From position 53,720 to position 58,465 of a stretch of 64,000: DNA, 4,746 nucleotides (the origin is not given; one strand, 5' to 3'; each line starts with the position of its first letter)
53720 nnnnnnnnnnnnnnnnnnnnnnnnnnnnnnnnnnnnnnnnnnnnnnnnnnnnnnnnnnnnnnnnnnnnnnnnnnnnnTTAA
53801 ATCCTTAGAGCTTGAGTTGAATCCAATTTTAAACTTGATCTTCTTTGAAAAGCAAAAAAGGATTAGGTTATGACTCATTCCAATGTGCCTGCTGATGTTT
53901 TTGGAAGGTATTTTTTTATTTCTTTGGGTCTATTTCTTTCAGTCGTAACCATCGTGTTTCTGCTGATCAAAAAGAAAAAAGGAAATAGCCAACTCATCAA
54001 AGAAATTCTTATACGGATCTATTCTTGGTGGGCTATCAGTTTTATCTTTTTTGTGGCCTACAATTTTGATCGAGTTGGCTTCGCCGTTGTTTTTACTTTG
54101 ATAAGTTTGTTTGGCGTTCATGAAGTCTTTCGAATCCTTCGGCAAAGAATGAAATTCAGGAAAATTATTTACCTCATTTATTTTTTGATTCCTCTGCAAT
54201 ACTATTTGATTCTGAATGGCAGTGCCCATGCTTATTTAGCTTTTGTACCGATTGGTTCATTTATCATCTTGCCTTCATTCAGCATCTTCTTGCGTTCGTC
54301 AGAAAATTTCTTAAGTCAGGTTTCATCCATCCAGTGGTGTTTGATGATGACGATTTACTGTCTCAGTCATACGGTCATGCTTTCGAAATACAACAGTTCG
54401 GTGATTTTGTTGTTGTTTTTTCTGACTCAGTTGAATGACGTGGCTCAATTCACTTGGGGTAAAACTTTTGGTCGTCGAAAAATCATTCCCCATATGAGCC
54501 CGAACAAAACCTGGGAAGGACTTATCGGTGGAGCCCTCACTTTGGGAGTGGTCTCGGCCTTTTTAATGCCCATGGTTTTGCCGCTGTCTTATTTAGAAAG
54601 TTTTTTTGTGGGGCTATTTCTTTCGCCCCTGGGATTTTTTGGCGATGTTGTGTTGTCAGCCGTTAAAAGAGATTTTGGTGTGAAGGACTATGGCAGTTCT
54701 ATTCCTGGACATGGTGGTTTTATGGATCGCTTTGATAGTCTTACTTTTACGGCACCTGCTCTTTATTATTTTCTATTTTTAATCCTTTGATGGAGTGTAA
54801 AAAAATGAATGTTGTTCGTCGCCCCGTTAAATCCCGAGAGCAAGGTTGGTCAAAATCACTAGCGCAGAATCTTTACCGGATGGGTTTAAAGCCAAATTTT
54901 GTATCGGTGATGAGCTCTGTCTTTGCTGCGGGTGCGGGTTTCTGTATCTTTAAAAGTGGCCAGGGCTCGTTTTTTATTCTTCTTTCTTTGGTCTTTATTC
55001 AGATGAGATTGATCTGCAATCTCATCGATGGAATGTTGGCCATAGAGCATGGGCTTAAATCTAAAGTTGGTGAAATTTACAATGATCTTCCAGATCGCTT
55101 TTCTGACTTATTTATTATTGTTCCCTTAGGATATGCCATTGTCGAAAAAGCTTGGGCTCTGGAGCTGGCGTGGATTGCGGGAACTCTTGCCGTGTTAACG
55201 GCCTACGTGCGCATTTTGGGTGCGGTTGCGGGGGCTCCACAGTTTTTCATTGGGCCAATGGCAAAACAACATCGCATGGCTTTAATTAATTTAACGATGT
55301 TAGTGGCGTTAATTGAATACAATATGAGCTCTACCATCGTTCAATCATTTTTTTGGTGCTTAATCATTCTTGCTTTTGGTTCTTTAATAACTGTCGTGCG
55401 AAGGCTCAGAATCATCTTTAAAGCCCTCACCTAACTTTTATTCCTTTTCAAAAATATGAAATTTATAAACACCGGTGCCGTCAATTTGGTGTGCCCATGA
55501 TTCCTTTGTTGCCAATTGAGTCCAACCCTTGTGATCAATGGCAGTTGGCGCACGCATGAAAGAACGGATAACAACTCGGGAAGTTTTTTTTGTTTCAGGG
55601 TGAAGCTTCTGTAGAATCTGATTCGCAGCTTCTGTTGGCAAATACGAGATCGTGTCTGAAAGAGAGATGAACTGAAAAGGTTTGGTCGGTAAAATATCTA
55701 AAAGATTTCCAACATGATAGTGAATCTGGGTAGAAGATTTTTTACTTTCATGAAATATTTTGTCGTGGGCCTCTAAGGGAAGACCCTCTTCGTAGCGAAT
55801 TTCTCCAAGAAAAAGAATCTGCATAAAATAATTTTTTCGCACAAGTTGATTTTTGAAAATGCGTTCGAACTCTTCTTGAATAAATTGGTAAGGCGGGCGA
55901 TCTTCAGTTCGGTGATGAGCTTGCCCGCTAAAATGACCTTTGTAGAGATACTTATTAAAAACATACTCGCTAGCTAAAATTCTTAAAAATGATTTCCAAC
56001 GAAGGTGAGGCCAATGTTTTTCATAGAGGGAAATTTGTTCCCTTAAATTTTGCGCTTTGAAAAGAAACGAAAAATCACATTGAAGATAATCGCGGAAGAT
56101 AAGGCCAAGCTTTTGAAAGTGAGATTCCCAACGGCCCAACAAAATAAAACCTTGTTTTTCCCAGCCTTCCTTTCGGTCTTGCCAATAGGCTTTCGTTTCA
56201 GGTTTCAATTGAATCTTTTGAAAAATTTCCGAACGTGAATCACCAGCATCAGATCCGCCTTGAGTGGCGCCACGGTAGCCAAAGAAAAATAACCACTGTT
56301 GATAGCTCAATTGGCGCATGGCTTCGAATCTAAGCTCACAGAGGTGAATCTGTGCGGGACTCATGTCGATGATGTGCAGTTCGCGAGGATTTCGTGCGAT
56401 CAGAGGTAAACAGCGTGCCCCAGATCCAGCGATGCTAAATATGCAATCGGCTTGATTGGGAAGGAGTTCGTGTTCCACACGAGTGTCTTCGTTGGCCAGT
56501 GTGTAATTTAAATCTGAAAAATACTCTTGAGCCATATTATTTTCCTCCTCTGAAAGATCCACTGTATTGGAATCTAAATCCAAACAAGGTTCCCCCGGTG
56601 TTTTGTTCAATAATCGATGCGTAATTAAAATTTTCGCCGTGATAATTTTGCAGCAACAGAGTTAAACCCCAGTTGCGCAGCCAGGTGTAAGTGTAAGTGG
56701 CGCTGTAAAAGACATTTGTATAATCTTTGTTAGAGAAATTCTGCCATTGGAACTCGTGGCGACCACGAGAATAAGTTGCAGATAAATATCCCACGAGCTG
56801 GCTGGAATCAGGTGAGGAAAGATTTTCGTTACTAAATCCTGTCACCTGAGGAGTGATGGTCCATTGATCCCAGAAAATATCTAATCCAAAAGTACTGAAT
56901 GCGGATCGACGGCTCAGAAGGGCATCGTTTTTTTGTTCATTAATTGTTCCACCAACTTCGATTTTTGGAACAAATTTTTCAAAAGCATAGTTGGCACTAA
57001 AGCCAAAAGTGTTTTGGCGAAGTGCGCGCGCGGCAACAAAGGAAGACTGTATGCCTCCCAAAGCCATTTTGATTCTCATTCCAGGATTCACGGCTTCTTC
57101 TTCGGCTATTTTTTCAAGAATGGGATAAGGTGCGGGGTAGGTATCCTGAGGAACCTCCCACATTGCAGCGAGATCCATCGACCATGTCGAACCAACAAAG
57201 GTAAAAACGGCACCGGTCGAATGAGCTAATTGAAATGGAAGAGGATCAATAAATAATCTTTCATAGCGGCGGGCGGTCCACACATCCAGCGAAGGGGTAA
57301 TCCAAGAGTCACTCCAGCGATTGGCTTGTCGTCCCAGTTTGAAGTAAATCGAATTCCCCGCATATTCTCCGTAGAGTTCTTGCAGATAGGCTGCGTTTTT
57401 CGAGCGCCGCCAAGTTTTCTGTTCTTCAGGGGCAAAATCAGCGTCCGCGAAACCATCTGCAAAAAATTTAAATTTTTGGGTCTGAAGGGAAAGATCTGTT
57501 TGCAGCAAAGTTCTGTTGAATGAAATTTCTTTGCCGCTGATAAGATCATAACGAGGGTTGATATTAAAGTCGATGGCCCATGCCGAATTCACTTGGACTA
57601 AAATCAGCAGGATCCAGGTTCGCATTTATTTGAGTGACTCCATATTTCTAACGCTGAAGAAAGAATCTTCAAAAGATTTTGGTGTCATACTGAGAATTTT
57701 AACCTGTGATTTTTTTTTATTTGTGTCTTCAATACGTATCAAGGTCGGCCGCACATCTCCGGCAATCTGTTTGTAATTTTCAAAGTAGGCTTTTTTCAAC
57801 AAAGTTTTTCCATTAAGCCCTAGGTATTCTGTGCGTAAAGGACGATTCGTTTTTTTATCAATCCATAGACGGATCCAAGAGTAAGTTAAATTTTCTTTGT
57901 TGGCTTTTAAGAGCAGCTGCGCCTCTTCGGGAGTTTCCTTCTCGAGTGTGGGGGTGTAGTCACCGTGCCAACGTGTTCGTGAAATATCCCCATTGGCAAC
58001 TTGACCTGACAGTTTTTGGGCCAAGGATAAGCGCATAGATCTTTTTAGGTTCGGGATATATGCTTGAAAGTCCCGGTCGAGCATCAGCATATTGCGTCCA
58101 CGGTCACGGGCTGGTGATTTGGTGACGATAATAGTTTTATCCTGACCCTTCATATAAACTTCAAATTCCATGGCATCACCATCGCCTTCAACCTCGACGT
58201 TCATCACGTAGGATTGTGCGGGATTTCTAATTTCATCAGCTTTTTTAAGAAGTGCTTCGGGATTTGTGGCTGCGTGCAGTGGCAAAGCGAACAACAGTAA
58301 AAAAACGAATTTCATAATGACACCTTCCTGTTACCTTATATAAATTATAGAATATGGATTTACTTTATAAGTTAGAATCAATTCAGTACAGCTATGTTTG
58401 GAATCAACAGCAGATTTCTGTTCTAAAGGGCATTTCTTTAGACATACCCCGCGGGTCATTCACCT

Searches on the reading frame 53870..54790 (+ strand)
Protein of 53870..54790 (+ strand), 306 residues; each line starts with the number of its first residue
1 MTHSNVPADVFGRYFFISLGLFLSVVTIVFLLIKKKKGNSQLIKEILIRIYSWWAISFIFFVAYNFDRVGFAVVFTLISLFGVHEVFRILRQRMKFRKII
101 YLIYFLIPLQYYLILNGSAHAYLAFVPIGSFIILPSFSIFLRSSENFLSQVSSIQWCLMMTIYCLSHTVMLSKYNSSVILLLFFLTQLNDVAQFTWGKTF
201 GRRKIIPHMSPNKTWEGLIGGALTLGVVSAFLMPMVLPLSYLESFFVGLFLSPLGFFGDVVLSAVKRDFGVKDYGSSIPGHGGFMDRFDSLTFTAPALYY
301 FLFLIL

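Call 22: search_protein_families(library=pfam, proteins=[window:53870-54790:+], max_evalue=0.001)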
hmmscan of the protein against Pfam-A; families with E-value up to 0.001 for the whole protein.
window:53870-54790:+ (306 aa): 1 family
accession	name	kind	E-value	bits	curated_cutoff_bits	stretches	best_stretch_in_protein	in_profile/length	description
PF01148.25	CTP_transf_1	-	1.9e-59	202.1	24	1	48-304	2-263/264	Cytidylyltransferase family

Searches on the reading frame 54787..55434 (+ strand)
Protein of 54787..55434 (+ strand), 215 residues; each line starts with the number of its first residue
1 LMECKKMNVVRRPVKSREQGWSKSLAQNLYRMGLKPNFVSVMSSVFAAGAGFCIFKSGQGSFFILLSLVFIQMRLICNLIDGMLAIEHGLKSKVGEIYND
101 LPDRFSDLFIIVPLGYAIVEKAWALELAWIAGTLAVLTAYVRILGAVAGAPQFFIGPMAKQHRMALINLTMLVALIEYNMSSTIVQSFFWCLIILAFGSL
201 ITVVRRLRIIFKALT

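Call 3: search_protein_families(library=pfam, proteins=[window:54787-55434:+], max_evalue=0.01)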
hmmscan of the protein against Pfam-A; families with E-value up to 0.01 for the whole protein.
window:54787-55434:+ (215 aa): 1 family
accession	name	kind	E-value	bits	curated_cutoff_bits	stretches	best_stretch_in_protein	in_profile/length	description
PF01066.26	CDP-OH_P_transf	-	0.0037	18.1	22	1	36-190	4-144/152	CDP-alcohol phosphatidyltransferase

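Call 4: search_protein_families(library=ncbifam, proteins=[window:54787-55434:+], max_evalue=0.01)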
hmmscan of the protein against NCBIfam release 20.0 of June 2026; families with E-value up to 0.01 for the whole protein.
window:54787-55434:+ (215 aa): 3 families
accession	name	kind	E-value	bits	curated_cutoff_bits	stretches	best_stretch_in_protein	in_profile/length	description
NF040950.1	archin_ph_syn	equivalog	3.9e-21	75.8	180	1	19-214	9-191/191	archaetidylinositol phosphate synthase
NF045883.1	PIPSynth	equivalog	2e-13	50.5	170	1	23-212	12-194/197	phosphatidylinositol phosphate synthase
NF052561.1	PIPSynBT1523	equivalog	1.8e-06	27.8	350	1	26-201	17-196/232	hypothetical protein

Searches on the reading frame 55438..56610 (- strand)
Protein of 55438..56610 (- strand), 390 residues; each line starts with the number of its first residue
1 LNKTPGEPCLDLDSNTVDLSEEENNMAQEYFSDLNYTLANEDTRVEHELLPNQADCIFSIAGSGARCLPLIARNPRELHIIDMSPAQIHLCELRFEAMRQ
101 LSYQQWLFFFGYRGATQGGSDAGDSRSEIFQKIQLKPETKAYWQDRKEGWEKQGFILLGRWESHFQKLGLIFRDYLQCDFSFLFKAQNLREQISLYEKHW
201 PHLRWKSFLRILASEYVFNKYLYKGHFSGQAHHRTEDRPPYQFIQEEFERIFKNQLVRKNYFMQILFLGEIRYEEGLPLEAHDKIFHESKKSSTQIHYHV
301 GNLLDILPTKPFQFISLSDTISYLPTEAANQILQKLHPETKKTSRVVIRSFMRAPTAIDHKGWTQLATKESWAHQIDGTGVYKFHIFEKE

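Call 3: search_protein_families(library=pfam, proteins=[window:55438-56610:-], max_evalue=0.01)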
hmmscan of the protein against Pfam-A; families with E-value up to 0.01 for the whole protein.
window:55438-56610:- (390 aa): 2 families
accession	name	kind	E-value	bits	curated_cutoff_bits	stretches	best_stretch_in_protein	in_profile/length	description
PF11899.13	DUF3419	-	1.5e-59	202.6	28.2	1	28-389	3-385/385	Protein of unknown function (DUF3419)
PF13649.12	Methyltransf_25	-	0.00028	22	27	0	62-97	7-43/97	Methyltransferase domain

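Call 4: search_protein_families(library=ncbifam, proteins=[window:55438-56610:-], max_evalue=0.01)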
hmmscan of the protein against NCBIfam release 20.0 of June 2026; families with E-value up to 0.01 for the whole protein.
window:55438-56610:- (390 aa): 1 family
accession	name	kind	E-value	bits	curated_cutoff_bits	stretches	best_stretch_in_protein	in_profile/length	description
TIGR01865.2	cas_Csn1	equivalog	0.0098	14.1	100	1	169-303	179-247/1070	type II CRISPR RNA-guided endonuclease Cas9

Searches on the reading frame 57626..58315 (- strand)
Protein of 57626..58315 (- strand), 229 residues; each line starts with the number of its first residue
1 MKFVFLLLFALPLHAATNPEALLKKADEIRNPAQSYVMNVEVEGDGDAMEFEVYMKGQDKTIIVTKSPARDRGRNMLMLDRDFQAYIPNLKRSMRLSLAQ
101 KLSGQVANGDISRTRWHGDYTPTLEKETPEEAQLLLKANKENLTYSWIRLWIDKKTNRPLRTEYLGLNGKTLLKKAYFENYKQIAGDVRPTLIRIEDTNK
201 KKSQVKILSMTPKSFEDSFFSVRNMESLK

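Call 3: search_protein_families(library=pfam, proteins=[window:57626-58315:-], max_evalue=0.01)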
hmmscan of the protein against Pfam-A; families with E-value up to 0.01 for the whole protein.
window:57626-58315:- (229 aa): 1 family
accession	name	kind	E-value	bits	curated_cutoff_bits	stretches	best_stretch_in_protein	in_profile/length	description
PF17131.11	LolA_like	-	7e-35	120.8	30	1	57-226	1-183/184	Outer membrane lipoprotein-sorting protein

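Call 4: search_protein_families(library=ncbifam, proteins=[window:57626-58315:-], max_evalue=0.01)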
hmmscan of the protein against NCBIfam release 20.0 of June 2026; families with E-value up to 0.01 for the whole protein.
window:57626-58315:- (229 aa): 2 families
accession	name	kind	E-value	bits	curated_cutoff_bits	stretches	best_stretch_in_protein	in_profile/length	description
NF053572.1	LolA1_Flavo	equivalog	0.0027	17.4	100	0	119-172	123-181/214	outer membrane lipoprotein periplasmic chaperone LolA1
NF053579.1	LolA3_fam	equivalog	0.0029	17.2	83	0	127-181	132-180/232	LolA3 family protein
